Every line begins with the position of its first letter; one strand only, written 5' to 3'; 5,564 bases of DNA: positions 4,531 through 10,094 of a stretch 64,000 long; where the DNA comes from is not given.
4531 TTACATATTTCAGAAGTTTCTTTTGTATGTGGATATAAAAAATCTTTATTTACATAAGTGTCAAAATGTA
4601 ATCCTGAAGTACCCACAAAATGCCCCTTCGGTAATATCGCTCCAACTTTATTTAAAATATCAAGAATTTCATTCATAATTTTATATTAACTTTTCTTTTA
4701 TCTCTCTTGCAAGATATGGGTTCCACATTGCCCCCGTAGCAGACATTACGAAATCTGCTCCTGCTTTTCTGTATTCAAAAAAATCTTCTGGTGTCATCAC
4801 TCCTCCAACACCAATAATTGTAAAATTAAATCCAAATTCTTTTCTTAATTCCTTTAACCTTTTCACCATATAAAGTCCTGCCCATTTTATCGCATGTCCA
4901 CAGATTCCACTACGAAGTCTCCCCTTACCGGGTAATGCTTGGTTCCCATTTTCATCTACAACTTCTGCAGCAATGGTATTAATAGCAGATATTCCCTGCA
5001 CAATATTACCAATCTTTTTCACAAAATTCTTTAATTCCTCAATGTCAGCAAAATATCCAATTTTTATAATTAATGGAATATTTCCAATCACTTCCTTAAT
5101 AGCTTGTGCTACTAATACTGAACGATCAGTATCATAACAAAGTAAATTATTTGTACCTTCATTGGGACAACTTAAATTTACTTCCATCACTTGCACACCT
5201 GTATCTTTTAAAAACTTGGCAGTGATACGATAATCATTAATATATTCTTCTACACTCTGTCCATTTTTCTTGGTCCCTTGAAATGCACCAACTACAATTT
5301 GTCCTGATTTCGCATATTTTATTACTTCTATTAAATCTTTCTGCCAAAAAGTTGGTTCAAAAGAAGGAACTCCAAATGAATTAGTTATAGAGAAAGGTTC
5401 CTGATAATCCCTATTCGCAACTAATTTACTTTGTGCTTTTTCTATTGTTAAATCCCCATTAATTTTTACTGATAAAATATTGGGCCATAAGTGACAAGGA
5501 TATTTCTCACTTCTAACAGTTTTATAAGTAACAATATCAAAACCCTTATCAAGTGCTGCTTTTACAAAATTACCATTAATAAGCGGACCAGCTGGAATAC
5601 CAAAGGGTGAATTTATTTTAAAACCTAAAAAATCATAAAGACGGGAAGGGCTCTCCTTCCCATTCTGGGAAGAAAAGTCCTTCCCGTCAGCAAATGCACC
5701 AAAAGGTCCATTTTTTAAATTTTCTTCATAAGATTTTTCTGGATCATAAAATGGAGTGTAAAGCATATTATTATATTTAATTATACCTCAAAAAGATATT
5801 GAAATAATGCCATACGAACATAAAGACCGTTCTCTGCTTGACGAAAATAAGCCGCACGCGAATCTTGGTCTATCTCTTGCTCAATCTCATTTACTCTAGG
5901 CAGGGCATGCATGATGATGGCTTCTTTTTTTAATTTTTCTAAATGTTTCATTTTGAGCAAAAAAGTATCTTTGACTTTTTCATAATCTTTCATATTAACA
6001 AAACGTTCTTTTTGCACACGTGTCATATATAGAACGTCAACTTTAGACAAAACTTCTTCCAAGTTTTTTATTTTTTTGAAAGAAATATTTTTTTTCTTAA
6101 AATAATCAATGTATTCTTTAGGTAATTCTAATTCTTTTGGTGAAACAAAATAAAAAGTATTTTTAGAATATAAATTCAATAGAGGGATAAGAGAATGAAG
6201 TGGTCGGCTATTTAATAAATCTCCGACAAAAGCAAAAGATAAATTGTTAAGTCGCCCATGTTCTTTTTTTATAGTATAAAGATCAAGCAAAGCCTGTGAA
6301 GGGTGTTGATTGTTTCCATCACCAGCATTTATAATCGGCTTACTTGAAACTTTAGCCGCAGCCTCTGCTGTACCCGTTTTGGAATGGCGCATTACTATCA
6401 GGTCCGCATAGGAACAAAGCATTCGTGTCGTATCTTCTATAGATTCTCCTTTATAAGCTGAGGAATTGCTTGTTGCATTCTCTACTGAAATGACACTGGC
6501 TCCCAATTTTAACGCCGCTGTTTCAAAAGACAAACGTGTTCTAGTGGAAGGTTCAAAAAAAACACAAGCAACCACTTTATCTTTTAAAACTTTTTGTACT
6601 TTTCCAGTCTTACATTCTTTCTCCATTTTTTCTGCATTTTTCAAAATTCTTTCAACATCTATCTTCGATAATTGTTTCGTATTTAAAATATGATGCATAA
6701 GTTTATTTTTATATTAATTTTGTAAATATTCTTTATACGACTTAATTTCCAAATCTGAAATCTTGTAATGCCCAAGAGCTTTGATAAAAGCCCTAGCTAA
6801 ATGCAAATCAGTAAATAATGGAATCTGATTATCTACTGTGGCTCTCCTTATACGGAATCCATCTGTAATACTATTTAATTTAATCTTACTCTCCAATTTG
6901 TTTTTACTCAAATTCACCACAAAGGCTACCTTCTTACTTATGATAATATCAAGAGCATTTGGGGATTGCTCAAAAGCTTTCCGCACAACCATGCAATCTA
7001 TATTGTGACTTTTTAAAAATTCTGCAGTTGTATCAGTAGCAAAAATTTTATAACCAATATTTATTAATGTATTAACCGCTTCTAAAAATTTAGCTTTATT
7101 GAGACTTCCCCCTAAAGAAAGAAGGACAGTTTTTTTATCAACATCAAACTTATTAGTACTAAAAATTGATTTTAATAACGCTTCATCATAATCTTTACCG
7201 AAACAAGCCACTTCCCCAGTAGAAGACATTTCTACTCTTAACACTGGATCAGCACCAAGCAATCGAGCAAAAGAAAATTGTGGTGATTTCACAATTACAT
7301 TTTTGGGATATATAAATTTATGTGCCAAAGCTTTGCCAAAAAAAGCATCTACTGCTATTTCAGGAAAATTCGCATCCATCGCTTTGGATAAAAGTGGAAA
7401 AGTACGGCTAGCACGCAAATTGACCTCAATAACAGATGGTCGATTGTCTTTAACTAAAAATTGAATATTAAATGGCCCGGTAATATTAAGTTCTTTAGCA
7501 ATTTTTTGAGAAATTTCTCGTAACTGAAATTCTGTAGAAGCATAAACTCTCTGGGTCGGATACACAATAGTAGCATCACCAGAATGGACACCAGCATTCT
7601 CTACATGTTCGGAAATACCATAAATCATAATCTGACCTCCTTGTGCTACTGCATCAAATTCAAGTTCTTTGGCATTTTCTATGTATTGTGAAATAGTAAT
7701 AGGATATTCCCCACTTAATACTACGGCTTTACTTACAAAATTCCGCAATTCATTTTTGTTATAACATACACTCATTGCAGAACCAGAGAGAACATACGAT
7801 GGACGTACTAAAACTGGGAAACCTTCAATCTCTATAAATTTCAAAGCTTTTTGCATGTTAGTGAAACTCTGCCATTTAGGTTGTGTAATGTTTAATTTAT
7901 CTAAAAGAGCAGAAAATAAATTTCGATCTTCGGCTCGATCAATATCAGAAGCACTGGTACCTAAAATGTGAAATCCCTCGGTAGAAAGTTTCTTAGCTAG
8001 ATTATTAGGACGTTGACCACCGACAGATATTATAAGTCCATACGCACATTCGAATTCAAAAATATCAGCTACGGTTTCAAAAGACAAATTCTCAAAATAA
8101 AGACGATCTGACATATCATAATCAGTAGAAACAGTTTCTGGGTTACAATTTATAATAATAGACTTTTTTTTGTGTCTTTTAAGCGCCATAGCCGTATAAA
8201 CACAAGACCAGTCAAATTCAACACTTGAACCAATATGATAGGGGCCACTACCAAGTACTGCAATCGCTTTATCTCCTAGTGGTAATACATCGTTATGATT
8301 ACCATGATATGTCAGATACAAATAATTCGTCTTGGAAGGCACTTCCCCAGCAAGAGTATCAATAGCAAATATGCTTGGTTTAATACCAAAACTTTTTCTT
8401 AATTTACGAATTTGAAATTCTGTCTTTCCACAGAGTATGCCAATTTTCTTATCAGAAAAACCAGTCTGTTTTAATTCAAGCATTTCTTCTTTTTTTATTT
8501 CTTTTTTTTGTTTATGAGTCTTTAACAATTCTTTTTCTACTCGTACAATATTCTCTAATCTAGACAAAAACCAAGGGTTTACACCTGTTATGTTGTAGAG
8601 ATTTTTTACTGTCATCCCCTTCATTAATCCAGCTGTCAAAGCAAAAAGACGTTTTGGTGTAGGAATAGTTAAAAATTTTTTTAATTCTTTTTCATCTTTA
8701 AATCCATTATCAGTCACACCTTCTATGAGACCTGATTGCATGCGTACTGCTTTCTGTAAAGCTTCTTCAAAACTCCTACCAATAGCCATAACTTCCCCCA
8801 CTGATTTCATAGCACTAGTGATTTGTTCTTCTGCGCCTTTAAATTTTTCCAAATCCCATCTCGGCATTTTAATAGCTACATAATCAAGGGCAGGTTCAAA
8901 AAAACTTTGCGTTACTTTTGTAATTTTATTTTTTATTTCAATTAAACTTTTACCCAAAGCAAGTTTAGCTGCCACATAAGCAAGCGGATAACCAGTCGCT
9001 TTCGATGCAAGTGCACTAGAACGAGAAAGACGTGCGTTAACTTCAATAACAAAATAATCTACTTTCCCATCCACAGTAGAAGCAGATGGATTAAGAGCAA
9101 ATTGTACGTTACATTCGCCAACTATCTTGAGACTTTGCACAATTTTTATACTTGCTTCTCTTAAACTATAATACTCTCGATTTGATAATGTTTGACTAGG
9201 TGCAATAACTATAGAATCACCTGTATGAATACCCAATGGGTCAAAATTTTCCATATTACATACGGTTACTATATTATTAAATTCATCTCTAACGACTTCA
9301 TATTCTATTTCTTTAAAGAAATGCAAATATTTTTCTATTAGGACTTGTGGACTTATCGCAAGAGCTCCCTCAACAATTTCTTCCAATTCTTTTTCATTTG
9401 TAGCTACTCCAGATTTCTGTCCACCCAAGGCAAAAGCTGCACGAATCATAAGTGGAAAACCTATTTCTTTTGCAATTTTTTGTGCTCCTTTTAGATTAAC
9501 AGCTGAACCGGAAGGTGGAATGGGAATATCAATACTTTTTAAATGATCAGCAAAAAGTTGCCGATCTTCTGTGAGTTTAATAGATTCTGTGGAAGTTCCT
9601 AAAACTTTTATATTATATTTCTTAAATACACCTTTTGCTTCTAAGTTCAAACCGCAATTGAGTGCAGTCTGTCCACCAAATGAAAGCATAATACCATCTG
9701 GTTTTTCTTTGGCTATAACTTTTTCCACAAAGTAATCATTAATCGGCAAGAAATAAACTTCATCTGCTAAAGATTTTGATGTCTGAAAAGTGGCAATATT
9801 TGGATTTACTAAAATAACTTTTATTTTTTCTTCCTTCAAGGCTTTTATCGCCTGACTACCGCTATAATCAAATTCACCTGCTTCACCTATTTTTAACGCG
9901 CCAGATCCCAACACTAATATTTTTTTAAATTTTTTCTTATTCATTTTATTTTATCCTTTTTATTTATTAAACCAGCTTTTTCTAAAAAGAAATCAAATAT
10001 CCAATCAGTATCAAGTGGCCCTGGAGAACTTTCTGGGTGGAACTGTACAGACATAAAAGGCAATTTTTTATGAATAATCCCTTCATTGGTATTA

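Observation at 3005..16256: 13-kb insertion splitting the normally contiguous fusA-tuf junction of the str/S10 ribosomal operon array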

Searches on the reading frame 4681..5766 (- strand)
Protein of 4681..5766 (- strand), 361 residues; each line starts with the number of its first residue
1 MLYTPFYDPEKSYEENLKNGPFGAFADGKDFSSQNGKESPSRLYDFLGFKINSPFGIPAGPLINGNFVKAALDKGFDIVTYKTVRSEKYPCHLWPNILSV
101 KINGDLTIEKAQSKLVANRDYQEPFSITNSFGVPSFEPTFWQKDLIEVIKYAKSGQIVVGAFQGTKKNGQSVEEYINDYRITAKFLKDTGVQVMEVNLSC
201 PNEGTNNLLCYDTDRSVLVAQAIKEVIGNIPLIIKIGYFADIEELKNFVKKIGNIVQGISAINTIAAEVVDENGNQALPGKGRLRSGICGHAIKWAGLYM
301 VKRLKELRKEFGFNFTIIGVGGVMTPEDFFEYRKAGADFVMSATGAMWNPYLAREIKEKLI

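Call 3: search_protein_families(library=ncbifam, proteins=[window:4681-5766:-])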
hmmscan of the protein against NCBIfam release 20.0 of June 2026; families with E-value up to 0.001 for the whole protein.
window:4681-5766:- (361 aa): 17 families
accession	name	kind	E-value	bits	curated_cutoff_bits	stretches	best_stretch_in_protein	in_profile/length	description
NF005574.0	PRK07259.1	equivalog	9.6e-22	77.3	269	1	175-360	105-283/304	dihydroorotate dehydrogenase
TIGR01037.2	pyrD_sub1_fam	subfamily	2.4e-19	69.5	270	1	169-361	99-281/300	dihydroorotate dehydrogenase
NF003651.0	PRK05286.2-4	equivalog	7.1e-18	64.3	448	1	170-360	166-356/377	quinone-dependent dihydroorotate dehydrogenase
NF003652.0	PRK05286.2-5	equivalog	7.8e-18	64.8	267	1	155-360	140-340/353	quinone-dependent dihydroorotate dehydrogenase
NF006183.0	PRK08318.1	equivalog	3.8e-17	62.2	335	1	178-351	114-290/422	NAD-dependent dihydropyrimidine dehydrogenase subunit PreA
NF003648.0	PRK05286.2-1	equivalog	1.2e-16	60.5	433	1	155-359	138-335/360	quinone-dependent dihydroorotate dehydrogenase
NF041011.1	dihydoor_dh_Arch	equivalog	1.9e-14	53.5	330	1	171-346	96-254/289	dihydroorotate dehydrogenase PyrD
NF002702.0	PRK02506.1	equivalog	7.6e-14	51.5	301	1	180-344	111-273/313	dihydroorotate oxidase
TIGR01036.1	pyrD_sub2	equivalog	6e-13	48.3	200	1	146-360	125-335/356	dihydroorotate dehydrogenase (quinone)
NF003650.0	PRK05286.2-3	equivalog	3.8e-12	45.8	477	1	152-360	163-369/393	quinone-dependent dihydroorotate dehydrogenase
NF003646.0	PRK05286.1-4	equivalog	3.3e-11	42.6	457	1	145-358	123-334/341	quinone-dependent dihydroorotate dehydrogenase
NF003645.0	PRK05286.1-2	equivalog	1e-10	41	366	1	146-359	125-334/359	quinone-dependent dihydroorotate dehydrogenase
NF003649.0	PRK05286.2-2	equivalog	2.9e-10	39.6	505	1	158-361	141-331/351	quinone-dependent dihydroorotate dehydrogenase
NF003644.0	PRK05286.1-1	equivalog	7.1e-09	35.2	418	1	144-356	122-332/336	quinone-dependent dihydroorotate dehydrogenase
NF003647.0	PRK05286.1-5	equivalog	2.4e-08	33.2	619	1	153-341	134-314/354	quinone-dependent dihydroorotate dehydrogenase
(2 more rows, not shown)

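Call 16: search_protein_families(library=pfam, proteins=[window:4681-5766:-])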
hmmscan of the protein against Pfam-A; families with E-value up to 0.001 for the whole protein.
window:4681-5766:- (361 aa): 2 families
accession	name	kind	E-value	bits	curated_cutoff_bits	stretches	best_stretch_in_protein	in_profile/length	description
PF01180.27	DHO_dh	-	7e-23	81.7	27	1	158-360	94-287/291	Dihydroorotate dehydrogenase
PF01207.24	Dus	-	0.00036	20.2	20.4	0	183-355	72-226/311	Dihydrouridine synthase (Dus)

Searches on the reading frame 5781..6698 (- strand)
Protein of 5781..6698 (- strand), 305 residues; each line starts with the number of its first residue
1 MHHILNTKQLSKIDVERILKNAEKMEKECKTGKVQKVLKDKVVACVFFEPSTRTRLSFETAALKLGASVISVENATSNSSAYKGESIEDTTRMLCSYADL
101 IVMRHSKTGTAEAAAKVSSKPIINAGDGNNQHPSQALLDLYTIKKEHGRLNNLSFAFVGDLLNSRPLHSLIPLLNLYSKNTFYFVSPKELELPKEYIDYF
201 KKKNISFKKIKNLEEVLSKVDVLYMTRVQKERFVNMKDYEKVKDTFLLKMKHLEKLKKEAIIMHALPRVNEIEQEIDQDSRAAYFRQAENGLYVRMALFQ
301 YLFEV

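Call 3: search_protein_families(library=ncbifam, proteins=[window:5781-6698:-])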
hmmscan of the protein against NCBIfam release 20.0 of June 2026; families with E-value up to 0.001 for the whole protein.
window:5781-6698:- (305 aa): 17 families
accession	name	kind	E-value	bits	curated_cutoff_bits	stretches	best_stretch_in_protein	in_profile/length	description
TIGR00670.1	asp_carb_tr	equivalog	3.7e-107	358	236.95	1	3-302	2-302/304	aspartate carbamoyltransferase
NF002032.1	PRK00856.1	equivalog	1.8e-97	326.2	263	1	2-302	1-296/297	aspartate carbamoyltransferase catalytic subunit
NF006046.0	PRK08192.1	equivalog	2.5e-80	270.3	512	1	2-304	7-318/339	aspartate carbamoyltransferase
NF008853.0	PRK11891.1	equivalog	1.9e-79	267.3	560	1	2-303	89-398/430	aspartate carbamoyltransferase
NF001986.0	PRK00779.1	subfamily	4.1e-53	180.5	306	1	1-304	5-305/307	ornithine carbamoyltransferase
NF010387.0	PRK13814.1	equivalog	2.2e-49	168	660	1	3-301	7-301/310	aspartate carbamoyltransferase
TIGR00658.1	orni_carb_tr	equivalog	4.3e-48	164.1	280.85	1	3-303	2-303/304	ornithine carbamoyltransferase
NF009916.0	PRK13376.1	equivalog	1.6e-36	125.9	800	1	16-300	28-330/525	bifunctional aspartate carbamoyltransferase catalytic subunit/aspartate carbamoyltransferase regulatory subunit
TIGR04384.1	putr_carbamoyl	exception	1.3e-32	113.2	500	1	3-303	1-307/330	putrescine carbamoyltransferase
NF003286.0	PRK04284.1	subfamily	3.3e-29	102.1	515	1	5-281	10-289/332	ornithine carbamoyltransferase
NF011380.0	PRK14805.1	equivalog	1.1e-28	100.2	421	1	1-303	1-300/302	ornithine carbamoyltransferase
NF003384.0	PRK04523.1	equivalog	1.2e-21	77.2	288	1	1-303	3-333/336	N-acetylornithine carbamoyltransferase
NF002470.0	PRK01713.1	equivalog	1.4e-19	70.8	545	1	3-165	9-169/334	ornithine carbamoyltransferase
NF009213.0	PRK12562.1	subfamily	2.9e-18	66.4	559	1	3-163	8-167/334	ornithine carbamoyltransferase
NF011379.0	PRK14804.1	equivalog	4.3e-16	58.9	373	1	35-304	38-310/311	ornithine carbamoyltransferase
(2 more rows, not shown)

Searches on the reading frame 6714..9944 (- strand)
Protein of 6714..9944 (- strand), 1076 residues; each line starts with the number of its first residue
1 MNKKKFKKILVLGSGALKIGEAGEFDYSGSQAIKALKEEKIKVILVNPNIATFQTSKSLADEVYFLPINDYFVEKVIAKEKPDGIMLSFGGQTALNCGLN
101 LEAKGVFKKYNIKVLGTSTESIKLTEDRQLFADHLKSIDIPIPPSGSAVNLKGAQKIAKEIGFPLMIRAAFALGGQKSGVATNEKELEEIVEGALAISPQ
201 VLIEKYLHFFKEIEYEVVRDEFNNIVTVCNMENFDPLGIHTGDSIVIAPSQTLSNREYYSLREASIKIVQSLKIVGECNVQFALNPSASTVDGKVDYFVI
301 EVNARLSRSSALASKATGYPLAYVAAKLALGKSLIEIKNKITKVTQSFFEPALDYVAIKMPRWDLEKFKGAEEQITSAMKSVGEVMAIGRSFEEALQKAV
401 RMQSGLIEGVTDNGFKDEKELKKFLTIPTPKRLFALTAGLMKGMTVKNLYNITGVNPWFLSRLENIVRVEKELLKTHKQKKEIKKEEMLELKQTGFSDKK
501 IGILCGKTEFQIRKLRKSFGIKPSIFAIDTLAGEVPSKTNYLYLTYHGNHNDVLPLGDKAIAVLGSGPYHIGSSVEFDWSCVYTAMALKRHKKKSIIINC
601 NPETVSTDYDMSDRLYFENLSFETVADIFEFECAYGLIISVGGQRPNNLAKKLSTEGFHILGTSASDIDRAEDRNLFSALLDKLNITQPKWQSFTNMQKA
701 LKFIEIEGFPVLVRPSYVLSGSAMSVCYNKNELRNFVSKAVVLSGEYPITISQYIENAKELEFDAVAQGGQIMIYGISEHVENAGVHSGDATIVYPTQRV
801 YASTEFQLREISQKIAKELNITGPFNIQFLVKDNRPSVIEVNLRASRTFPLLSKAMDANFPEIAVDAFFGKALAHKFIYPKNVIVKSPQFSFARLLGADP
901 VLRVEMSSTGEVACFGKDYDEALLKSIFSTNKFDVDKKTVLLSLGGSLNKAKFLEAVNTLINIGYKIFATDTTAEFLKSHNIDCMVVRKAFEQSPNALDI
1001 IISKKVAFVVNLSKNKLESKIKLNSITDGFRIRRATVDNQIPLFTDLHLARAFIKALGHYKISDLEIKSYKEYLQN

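Call 3: search_protein_families(library=ncbifam, proteins=[window:6714-9944:-])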
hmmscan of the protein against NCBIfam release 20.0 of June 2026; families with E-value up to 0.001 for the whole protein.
window:6714-9944:- (1076 aa): 39 families (the best 25 are shown)
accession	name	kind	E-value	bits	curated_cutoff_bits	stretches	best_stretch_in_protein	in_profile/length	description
TIGR01369.1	CPSaseII_lrg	equivalog_domain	0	1402.5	1027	1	2-1057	2-1052/1052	carbamoyl-phosphate synthase (glutamine-hydrolyzing) large subunit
NF003671.0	PRK05294.1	equivalog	0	1243.7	599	1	3-1065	4-1054/1058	carbamoyl-phosphate synthase large subunit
NF009402.0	PRK12767.1-1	equivalog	5e-29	101.1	218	2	28-313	15-283/329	carbamoyl phosphate synthase-like protein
NF006406.0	PRK08654.1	equivalog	4.2e-22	78.3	739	2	105-341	93-327/499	acetyl-CoA carboxylase biotin carboxylase subunit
NF006286.0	PRK08462.1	equivalog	4.6e-22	78.5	740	1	106-336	96-325/445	acetyl-CoA carboxylase biotin carboxylase subunit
NF006367.0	PRK08591.1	subfamily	1.2e-21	77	597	1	107-340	95-327/451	acetyl-CoA carboxylase biotin carboxylase subunit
NF009554.0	PRK12999.1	equivalog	2.3e-21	75.4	965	1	32-340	20-331/1147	pyruvate carboxylase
TIGR01235.1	pyruv_carbox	equivalog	4.3e-21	74.2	1114.45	2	107-339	95-326/1143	pyruvate carboxylase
TIGR00514.1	accC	equivalog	5.3e-20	71.7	626.5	1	106-338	94-325/449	acetyl-CoA carboxylase biotin carboxylase subunit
NF004680.0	PRK06019.1-6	equivalog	1.2e-19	70.3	327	2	646-844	90-285/405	5-(carboxyamino)imidazole ribonucleotide synthase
NF004085.0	PRK05586.1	equivalog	1.3e-18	67.2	723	1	106-341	94-328/448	acetyl-CoA carboxylase biotin carboxylase subunit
NF005525.0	PRK07178.1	equivalog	2.5e-17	62.7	768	1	105-342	92-327/471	acetyl-CoA carboxylase biotin carboxylase subunit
NF004679.0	PRK06019.1-5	equivalog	1.1e-16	60.7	326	2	664-837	90-260/376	5-(carboxyamino)imidazole ribonucleotide synthase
NF053643.1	Ddl_archaea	equivalog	2.1e-16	59.9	500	2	36-332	18-298/367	putative pseudomurein biosynthesis ATP-grasp protein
TIGR01205.1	D_ala_D_alaTIGR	subfamily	2.8e-16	59.4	245.65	2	102-287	81-275/318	D-alanine--D-alanine ligase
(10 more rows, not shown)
